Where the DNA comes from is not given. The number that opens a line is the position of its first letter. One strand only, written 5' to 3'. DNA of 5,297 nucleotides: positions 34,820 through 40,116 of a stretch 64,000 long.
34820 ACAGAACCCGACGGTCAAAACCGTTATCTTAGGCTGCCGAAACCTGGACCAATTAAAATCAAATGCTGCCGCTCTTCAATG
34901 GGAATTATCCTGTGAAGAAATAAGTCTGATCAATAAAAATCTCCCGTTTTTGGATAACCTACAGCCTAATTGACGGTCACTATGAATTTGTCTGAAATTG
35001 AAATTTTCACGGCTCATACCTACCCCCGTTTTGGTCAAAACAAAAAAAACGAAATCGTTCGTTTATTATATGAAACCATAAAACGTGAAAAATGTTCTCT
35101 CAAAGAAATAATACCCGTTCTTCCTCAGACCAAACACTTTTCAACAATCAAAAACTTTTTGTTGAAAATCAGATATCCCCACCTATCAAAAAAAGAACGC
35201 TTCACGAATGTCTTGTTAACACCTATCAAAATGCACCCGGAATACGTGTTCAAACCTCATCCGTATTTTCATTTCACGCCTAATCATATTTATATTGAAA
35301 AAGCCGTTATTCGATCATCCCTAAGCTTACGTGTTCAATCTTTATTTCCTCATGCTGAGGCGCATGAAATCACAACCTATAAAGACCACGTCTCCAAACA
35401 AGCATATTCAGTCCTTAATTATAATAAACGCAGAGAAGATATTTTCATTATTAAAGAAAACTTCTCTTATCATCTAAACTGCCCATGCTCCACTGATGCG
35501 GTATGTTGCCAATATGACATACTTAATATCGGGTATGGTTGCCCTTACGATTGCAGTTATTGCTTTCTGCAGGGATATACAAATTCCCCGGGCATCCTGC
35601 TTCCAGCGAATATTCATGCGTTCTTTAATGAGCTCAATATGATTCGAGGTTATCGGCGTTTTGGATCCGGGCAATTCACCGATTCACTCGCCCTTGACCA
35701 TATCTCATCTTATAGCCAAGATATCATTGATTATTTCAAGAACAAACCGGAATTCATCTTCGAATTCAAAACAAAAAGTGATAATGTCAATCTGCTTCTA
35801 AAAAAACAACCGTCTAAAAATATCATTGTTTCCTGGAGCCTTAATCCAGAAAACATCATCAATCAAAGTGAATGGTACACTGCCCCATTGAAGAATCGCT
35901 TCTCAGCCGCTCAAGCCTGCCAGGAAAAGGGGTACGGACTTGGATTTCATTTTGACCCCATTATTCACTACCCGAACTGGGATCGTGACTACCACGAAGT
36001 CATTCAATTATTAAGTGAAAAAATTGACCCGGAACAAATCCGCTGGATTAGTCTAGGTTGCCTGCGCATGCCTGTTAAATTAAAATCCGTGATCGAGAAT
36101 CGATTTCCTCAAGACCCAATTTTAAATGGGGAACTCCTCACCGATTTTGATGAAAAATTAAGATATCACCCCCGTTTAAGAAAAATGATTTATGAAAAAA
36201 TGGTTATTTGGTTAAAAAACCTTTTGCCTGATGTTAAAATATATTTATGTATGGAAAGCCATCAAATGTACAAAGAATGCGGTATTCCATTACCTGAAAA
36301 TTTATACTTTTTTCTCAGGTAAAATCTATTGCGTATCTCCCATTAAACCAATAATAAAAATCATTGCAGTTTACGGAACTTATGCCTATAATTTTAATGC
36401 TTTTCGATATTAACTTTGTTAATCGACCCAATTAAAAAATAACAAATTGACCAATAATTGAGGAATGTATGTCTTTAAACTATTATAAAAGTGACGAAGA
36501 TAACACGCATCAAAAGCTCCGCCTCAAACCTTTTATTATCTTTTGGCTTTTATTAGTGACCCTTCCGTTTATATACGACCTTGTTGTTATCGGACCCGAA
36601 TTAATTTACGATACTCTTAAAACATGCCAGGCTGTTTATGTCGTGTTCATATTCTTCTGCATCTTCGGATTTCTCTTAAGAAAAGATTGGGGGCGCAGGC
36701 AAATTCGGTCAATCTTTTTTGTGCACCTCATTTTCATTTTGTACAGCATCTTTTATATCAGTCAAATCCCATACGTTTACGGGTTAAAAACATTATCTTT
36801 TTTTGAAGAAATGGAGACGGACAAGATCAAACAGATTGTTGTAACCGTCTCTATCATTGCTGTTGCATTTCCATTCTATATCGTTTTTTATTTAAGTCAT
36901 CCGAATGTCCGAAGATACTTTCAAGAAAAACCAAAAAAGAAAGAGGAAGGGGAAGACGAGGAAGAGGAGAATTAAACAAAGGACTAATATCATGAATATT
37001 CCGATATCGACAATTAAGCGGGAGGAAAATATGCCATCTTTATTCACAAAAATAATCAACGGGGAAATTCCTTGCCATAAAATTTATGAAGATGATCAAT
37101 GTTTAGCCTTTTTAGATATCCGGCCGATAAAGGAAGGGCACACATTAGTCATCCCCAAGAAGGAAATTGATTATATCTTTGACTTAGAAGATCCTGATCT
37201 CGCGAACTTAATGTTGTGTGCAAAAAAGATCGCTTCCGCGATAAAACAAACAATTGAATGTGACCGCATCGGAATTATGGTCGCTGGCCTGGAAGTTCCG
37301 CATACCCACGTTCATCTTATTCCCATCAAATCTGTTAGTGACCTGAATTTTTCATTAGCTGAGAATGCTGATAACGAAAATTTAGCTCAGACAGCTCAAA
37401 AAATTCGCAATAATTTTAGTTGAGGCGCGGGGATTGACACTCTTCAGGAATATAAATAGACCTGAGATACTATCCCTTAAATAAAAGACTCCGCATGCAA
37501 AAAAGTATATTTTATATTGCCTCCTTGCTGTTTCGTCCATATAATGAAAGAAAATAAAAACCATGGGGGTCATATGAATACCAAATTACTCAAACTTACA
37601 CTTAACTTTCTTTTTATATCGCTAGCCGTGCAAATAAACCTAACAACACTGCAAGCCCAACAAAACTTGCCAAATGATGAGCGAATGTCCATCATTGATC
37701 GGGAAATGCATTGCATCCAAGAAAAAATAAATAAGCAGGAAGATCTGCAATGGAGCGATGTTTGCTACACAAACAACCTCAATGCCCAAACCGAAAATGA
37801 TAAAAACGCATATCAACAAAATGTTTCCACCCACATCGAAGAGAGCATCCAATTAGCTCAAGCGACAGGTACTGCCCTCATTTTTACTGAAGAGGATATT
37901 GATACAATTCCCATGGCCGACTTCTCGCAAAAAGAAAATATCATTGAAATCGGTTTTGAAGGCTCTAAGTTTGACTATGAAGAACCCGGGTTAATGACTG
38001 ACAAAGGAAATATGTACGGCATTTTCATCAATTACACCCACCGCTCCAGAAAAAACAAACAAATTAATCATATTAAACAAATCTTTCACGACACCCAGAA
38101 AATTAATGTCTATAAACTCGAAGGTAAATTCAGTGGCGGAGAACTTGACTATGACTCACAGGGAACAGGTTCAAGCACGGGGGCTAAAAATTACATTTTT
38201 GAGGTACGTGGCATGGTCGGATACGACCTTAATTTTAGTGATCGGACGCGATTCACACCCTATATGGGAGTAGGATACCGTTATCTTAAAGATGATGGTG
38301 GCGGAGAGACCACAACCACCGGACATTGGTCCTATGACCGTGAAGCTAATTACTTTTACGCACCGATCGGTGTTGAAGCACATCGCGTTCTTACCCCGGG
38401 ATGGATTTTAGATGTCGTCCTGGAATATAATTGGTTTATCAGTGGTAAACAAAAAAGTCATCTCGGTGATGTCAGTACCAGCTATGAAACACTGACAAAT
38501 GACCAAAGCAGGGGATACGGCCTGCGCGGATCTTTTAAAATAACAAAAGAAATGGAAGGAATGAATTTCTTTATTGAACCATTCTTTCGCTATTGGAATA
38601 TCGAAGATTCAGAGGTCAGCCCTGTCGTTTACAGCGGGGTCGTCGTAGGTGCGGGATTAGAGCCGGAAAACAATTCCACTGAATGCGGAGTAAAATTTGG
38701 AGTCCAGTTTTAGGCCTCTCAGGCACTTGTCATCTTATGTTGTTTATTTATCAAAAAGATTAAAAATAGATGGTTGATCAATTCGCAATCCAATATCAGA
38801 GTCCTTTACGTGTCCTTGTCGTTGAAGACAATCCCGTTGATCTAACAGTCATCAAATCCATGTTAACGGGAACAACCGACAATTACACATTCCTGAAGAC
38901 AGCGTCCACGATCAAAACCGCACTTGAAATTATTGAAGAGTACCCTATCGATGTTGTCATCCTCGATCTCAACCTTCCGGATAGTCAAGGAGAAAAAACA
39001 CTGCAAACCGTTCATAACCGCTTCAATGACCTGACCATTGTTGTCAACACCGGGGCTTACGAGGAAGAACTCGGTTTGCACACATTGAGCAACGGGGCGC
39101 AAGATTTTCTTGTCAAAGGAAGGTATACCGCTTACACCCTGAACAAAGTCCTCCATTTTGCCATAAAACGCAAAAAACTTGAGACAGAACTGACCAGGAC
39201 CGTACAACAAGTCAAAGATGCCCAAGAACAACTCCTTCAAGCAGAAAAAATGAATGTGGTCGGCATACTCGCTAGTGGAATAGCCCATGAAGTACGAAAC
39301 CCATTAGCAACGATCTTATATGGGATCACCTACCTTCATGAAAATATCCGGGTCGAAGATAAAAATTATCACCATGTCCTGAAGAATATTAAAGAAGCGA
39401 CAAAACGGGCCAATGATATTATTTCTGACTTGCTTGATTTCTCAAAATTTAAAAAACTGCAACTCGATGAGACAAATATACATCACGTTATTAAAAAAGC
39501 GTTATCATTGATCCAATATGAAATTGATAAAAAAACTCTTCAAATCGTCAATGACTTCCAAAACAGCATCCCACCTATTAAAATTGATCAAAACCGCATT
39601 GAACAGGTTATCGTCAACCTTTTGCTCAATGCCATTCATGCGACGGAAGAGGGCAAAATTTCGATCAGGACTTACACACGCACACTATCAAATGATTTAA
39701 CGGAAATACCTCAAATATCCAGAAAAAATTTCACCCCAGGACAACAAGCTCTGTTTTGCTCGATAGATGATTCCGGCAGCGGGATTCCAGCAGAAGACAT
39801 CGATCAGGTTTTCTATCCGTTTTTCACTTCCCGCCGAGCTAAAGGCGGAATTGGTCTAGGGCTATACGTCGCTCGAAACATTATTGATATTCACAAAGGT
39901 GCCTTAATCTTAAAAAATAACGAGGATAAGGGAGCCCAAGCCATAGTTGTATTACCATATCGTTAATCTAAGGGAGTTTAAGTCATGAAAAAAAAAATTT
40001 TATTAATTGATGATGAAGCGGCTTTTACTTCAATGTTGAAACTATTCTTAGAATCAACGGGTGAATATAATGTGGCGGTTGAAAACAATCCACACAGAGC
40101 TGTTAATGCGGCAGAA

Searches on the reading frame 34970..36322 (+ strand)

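Call 26: search_protein_families(library=pfam, proteins=[window:34970-36322:+], max_evalue=0.00001)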
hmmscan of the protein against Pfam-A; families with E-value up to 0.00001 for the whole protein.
window:34970-36322:+ (450 aa): 1 family
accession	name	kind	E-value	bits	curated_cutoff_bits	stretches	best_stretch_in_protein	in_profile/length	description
PF20903.3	SPL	-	6.7e-25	88.1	27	1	102-382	1-286/338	Spore photoproduct lyase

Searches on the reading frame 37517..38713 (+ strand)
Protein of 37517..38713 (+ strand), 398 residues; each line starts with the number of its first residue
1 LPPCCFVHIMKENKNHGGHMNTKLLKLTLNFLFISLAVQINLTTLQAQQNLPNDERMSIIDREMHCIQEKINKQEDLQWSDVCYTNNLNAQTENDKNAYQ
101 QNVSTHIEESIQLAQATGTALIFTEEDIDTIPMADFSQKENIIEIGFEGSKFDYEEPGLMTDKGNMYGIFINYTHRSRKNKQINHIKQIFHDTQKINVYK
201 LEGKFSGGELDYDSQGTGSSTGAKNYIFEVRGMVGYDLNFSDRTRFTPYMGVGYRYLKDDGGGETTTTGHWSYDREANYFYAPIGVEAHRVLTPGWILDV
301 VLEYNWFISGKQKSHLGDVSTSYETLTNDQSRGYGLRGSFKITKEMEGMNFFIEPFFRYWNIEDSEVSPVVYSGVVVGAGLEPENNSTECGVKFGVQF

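Call 26: search_protein_families(library=pfam, proteins=[window:37517-38713:+], max_evalue=0.00001)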
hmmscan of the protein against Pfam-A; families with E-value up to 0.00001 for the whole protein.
window:37517-38713:+ (398 aa): 1 family
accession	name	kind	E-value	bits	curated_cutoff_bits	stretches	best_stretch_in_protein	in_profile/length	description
PF03797.25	Autotransporter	-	1.4e-08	35.2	26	1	200-290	82-181/255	Autotransporter beta-domain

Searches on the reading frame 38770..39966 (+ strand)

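Call 26: search_protein_families(library=pfam, proteins=[window:38770-39966:+], max_evalue=0.00001)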
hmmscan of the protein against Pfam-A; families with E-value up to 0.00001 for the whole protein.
window:38770-39966:+ (398 aa): 3 families
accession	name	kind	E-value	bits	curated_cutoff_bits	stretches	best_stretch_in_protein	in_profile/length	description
PF02518.31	HATPase_c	-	1.1e-18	68.1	26.4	1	273-397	2-109/111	Histidine kinase-, DNA gyrase B-, and HSP90-like ATPase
PF00072.30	Response_reg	-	3.2e-17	63.1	30.2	1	15-116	1-99/111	Response regulator receiver domain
PF00512.31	HisKA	-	1.3e-11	44.9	26.9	1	167-227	5-63/66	His Kinase A (phospho-acceptor) domain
